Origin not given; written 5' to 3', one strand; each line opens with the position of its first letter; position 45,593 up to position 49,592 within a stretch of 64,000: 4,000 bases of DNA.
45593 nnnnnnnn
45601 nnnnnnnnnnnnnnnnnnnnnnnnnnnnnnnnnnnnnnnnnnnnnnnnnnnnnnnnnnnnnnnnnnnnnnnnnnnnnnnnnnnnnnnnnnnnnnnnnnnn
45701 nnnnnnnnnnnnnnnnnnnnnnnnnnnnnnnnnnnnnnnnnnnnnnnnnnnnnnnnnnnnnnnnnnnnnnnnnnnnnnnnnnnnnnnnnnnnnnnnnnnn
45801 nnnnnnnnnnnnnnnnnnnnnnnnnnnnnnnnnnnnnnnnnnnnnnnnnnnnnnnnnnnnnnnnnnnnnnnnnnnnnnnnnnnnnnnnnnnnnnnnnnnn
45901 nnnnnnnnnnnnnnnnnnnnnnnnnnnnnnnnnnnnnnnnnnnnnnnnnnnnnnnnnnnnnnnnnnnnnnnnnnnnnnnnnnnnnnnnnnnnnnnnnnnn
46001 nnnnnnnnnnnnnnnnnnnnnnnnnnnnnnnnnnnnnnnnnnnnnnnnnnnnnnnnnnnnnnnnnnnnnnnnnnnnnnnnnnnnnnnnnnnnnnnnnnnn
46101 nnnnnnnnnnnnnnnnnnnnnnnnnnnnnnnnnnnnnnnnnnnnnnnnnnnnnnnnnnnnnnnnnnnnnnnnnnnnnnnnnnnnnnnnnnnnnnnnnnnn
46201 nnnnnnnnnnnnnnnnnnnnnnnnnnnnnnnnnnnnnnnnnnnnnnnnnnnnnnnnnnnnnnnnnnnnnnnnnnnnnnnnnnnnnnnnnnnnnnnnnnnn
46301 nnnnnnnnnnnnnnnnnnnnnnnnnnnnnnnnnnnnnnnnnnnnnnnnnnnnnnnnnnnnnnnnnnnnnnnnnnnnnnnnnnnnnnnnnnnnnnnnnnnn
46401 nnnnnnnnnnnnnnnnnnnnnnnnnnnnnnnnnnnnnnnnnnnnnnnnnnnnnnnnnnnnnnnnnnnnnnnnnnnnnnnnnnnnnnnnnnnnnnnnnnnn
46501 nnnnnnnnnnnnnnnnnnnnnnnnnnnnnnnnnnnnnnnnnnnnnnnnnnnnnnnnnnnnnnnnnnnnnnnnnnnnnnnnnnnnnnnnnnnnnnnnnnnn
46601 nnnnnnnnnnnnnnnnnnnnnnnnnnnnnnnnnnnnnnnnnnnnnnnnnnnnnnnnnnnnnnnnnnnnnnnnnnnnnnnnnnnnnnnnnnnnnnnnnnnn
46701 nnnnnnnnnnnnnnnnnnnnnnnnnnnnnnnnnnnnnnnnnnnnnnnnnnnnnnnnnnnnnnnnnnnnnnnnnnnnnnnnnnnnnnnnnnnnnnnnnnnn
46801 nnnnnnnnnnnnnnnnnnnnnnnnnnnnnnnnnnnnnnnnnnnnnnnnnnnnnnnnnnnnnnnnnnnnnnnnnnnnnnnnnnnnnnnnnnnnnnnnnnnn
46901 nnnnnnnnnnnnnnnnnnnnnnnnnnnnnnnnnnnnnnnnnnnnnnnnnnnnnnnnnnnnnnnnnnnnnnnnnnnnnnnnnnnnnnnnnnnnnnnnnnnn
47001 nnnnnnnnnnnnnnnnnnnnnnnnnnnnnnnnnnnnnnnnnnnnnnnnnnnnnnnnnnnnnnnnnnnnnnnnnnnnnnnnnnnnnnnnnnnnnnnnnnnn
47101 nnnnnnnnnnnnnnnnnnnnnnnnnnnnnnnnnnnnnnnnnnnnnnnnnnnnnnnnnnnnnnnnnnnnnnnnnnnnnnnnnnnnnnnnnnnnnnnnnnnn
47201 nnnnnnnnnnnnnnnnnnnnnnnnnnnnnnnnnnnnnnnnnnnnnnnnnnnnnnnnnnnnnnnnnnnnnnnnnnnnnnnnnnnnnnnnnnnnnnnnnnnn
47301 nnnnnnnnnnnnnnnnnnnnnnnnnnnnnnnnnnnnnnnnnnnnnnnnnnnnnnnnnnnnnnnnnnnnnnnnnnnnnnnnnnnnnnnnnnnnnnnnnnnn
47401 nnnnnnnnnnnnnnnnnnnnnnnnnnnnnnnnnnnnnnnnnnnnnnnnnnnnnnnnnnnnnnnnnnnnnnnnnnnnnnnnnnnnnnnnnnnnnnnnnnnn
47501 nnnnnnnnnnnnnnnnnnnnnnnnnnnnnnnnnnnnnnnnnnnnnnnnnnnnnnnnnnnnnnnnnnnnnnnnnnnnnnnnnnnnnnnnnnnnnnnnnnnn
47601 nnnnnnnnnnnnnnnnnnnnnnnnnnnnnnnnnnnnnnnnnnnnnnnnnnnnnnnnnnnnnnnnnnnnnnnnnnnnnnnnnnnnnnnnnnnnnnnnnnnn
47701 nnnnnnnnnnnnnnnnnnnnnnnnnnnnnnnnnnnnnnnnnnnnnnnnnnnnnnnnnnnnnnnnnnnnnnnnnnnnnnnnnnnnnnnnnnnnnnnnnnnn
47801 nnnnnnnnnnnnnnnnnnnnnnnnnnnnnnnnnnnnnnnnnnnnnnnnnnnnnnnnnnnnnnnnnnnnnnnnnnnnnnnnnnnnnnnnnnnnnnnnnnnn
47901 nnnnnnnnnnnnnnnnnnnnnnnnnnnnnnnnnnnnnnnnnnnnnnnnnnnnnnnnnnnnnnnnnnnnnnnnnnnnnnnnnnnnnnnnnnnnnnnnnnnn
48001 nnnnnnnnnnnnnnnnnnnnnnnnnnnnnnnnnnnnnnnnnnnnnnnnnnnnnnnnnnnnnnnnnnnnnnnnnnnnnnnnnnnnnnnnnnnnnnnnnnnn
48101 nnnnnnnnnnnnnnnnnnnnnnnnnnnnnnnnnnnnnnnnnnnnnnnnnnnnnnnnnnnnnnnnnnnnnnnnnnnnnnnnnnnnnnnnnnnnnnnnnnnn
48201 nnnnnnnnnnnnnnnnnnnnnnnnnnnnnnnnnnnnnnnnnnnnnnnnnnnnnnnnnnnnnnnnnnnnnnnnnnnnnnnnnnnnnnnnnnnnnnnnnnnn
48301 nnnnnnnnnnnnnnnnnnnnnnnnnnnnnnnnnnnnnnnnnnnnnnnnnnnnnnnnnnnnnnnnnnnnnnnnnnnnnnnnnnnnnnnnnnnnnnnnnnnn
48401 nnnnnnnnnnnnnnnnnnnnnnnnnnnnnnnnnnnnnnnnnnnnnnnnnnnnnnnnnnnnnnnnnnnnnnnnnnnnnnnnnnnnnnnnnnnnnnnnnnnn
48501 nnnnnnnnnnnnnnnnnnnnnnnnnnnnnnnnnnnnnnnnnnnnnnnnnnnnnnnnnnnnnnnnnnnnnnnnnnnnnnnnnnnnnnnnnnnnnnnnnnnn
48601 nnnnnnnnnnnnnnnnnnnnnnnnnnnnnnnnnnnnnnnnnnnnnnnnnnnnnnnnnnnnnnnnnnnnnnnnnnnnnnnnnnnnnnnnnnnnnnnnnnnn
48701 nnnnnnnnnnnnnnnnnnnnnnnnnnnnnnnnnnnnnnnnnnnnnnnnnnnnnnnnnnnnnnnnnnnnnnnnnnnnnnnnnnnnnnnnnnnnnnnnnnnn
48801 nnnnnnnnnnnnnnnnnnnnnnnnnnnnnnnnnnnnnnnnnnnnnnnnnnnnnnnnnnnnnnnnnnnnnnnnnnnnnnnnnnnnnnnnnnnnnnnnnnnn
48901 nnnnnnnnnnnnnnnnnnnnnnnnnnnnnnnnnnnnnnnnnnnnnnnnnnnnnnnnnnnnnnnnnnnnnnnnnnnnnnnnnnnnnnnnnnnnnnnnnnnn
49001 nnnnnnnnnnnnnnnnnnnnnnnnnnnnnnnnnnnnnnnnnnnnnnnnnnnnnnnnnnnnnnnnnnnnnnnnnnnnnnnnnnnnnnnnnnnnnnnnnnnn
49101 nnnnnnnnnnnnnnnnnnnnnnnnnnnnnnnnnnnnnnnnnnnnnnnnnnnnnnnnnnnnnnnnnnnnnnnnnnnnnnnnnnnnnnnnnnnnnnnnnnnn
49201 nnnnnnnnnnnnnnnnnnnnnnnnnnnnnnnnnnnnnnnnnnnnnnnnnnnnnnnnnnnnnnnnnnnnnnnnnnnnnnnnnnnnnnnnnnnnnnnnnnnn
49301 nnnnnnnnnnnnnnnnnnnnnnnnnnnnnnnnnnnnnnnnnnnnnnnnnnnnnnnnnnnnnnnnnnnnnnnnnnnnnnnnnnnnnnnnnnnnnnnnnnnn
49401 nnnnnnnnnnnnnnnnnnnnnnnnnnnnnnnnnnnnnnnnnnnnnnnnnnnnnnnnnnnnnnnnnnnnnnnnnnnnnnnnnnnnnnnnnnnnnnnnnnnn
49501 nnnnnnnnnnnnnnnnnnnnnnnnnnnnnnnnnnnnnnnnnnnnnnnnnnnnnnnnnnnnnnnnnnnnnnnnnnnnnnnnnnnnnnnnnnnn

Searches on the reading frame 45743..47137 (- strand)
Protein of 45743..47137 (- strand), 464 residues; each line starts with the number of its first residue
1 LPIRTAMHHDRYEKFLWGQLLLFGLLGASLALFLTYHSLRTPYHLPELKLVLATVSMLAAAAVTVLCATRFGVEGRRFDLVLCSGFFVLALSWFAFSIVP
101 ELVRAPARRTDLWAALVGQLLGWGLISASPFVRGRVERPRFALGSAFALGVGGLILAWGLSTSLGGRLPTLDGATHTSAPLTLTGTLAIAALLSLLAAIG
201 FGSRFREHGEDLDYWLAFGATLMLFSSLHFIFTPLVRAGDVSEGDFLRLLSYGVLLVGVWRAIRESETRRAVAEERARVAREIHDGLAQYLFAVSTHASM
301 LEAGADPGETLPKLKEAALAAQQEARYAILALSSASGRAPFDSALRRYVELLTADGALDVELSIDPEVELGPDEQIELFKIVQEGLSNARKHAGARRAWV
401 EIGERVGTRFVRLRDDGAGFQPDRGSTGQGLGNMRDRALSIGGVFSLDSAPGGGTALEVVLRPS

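Call 39: search_protein_families(library=pfam, proteins=[window:45743-47137:-])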
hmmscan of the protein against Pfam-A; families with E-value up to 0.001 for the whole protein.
window:45743-47137:- (464 aa): 2 families
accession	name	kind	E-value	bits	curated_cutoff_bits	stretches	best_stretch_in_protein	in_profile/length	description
PF07730.19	HisKA_3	-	6.6e-11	43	24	1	275-333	1-64/68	Histidine kinase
PF02518.31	HATPase_c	-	2.3e-08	34.9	26.4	1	375-462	3-108/111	Histidine kinase-, DNA gyrase B-, and HSP90-like ATPase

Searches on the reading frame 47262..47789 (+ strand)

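Call 40: search_protein_families(library=pfam, proteins=[window:47262-47789:+])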
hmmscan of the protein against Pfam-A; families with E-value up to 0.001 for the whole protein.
window:47262-47789:+ (175 aa): 3 families
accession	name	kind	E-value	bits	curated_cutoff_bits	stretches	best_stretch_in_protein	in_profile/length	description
PF00196.25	GerE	-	2.6e-14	53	23.5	1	120-170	4-54/57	Bacterial regulatory proteins, luxR family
PF00072.30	Response_reg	-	3e-07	31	30.2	1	23-79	53-109/111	Response regulator receiver domain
PF13384.12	HTH_23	-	6.8e-05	23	24.6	1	121-154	5-38/50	Homeodomain-like domain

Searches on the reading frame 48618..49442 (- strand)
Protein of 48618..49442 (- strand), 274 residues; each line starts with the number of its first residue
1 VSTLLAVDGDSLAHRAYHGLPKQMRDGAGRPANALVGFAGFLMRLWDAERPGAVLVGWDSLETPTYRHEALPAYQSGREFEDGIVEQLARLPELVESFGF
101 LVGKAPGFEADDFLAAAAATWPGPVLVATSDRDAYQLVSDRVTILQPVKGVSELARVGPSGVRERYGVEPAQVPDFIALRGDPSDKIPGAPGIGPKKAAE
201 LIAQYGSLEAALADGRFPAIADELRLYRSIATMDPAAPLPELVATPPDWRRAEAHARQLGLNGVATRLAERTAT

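Call 40: search_protein_families(library=pfam, proteins=[window:48618-49442:-])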
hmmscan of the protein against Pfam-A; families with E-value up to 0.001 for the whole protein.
window:48618-49442:- (274 aa): 2 families
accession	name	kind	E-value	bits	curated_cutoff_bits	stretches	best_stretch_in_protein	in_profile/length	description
PF02739.22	5_3_exonuc_N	-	9.6e-36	123.4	34.3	1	4-167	2-164/164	5'-3' exonuclease, N-terminal resolvase-like domain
PF01367.25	5_3_exonuc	-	1.7e-17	64.1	40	1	168-215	1-48/97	5'-3' exonuclease, C-terminal SAM fold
